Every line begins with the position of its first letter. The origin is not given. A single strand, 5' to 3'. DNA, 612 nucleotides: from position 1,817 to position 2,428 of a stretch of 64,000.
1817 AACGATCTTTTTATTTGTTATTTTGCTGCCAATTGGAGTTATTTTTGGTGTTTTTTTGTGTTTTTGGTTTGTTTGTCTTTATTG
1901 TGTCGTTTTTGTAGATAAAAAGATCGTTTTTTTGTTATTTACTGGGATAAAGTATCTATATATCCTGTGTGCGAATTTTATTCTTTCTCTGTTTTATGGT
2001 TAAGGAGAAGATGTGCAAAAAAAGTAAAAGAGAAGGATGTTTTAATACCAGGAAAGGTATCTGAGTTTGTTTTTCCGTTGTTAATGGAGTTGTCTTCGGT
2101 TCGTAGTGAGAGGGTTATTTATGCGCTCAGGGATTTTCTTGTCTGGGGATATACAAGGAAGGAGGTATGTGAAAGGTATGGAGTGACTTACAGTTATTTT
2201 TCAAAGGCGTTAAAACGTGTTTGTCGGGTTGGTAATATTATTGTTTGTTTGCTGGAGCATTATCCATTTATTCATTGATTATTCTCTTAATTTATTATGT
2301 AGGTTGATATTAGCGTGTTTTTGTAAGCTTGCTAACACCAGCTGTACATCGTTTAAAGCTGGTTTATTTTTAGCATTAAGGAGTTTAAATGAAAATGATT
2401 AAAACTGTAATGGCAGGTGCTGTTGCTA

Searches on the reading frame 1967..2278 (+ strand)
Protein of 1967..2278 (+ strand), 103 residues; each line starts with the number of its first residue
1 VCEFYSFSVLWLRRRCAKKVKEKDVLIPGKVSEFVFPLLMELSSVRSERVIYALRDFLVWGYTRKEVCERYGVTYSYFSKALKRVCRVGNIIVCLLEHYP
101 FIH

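Call 3: search_protein_families(library=pfam, proteins=[window:1967-2278:+], max_evalue=0.01)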
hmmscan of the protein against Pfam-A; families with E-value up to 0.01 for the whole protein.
window:1967-2278:+ (103 aa): 2 families
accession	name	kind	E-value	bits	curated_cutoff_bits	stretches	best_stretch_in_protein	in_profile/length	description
PF03333.19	PapB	-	6.1e-28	97.1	29.4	1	21-99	13-91/91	Adhesin biosynthesis transcription regulatory protein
PF13384.12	HTH_23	-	0.00012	22.2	24.6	1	49-84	6-40/50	Homeodomain-like domain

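Call 10: search_protein_families(library=ncbifam, proteins=[window:1967-2278:+], max_evalue=1)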
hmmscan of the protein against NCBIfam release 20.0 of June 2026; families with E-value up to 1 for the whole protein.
window:1967-2278:+ (103 aa): 2 families
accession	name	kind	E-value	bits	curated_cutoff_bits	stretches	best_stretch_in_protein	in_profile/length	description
NF011868.0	PRK15340.1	equivalog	0.028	14.1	259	1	7-84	74-148/216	AraC family transcriptional regulator InvF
NF041508.1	BacL2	equivalog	0.14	12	200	1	53-88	159-194/202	BacL2 family protein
